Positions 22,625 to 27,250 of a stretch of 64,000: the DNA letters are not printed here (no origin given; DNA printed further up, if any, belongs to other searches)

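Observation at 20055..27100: Candidate ether-lipid / plasmalogen locus: GpsA paralog divergent from a GT4 + fused PlsA/PlsR-like reductase operon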

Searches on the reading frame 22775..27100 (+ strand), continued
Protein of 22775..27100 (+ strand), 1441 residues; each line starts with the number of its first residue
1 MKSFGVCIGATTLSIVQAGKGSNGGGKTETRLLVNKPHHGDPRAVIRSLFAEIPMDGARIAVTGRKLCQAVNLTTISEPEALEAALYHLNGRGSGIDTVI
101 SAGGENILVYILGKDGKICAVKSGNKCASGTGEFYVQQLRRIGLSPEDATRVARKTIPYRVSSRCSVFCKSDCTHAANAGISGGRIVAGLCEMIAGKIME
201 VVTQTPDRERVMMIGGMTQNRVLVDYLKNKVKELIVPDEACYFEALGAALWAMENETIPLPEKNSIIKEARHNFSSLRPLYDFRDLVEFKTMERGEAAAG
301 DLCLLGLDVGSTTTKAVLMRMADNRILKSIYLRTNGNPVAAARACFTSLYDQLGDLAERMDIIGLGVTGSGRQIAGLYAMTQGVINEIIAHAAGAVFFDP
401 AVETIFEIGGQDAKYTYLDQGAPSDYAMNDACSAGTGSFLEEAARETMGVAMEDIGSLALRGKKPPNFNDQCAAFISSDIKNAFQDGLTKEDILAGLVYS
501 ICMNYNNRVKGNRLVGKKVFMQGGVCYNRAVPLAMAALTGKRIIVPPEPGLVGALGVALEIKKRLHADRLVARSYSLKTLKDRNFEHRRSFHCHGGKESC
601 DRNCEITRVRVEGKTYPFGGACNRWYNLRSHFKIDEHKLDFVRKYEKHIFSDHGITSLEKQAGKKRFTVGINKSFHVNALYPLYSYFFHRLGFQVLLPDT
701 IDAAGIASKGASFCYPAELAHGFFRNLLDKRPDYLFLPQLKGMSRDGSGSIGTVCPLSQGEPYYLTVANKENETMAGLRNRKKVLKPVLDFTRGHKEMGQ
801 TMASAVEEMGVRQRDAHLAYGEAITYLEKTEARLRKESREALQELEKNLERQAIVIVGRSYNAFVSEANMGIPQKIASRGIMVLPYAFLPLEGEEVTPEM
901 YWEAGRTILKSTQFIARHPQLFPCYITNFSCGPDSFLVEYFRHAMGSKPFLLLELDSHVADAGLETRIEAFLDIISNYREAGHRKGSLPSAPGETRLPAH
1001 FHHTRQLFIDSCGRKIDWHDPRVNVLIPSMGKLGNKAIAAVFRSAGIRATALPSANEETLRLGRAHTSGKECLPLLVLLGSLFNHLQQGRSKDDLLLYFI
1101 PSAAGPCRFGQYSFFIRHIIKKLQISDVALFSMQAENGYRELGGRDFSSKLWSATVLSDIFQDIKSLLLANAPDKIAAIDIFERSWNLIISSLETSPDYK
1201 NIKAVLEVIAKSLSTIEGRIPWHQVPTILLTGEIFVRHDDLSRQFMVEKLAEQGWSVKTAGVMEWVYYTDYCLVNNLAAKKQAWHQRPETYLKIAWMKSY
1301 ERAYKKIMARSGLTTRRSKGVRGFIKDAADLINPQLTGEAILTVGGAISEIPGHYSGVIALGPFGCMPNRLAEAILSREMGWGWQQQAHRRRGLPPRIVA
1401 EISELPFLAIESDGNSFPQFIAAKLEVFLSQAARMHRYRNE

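Call 102: find_encoding_contigs(protein=P0003, flank=6000, max_places=1)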
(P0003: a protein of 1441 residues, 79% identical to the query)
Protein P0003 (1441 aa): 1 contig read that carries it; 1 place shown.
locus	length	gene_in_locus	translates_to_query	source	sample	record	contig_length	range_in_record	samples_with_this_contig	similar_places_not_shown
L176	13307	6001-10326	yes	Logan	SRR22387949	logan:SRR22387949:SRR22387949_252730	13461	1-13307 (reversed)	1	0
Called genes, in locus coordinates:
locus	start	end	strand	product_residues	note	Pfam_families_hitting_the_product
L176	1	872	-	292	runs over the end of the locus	PF01545:Cation_efflux, PF16916:ZT_dimer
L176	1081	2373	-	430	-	PF05977:MFS_3, PF07690:MFS_1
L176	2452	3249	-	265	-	PF04116:FA_hydroxylase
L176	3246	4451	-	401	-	PF01210:NAD_Gly3P_dh_N, PF07479:NAD_Gly3P_dh_C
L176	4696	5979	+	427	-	PF08323:Glyco_transf_5, PF13579:Glyco_trans_4_4, PF13439:Glyco_transf_4, PF20706:GT4-conflict, PF00534:Glycos_transf_1, PF13692:Glyco_trans_1_4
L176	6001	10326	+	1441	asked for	PF01869:BcrAD_BadFG, PF09989:DUF2229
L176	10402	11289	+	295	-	PF02899:Phage_int_SAM_1, PF13495:Phage_int_SAM_4 (weak), PF00589:Phage_integrase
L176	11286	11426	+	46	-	-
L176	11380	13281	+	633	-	-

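Call 103: find_encoding_contigs(protein=P0008, flank=6000, max_places=1)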
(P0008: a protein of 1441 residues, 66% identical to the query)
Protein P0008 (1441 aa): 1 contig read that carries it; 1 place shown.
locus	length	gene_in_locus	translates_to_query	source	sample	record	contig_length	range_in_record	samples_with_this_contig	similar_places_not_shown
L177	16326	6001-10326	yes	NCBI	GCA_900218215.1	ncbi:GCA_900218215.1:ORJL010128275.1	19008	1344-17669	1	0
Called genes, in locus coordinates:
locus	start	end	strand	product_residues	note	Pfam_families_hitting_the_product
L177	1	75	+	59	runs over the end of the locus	-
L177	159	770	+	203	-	PF00081:Sod_Fe_N, PF02777:Sod_Fe_C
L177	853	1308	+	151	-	PF00072:Response_reg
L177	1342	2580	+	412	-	PF00072:Response_reg, PF08448:PAS_4 (faint), PF00989:PAS, PF13188:PAS_8, PF13426:PAS_9 (weak), PF08447:PAS_3, PF00196:GerE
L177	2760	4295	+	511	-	PF08323:Glyco_transf_5, PF13439:Glyco_transf_4 (weak), PF13579:Glyco_trans_4_4 (faint)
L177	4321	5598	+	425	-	PF08323:Glyco_transf_5, PF13579:Glyco_trans_4_4, PF13439:Glyco_transf_4, PF20706:GT4-conflict, PF00534:Glycos_transf_1, PF13692:Glyco_trans_1_4, PF13524:Glyco_trans_1_2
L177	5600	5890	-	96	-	PF00543:P-II (weak)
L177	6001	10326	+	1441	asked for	PF01869:BcrAD_BadFG, PF02782:FGGY_C (faint), PF01869:BcrAD_BadFG, PF09989:DUF2229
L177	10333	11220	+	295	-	PF02899:Phage_int_SAM_1, PF13495:Phage_int_SAM_4 (weak), PF00589:Phage_integrase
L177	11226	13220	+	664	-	PF25063:ARM_TT21_C (weak), PF14559:TPR_19, PF13371:TPR_9, PF23914:TPR_CcmH_CycH, PF00515:TPR_1, PF13414:TPR_11, PF13432:TPR_16, PF13432:TPR_16, +24 more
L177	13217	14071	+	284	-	PF00793:DAHP_synth_1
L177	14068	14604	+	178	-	PF00702:Hydrolase, PF08282:Hydrolase_3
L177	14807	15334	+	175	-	PF06835:LptC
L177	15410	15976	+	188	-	PF03968:LptD_N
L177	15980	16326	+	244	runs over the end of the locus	PF00005:ABC_tran, PF13304:AAA_21 (faint)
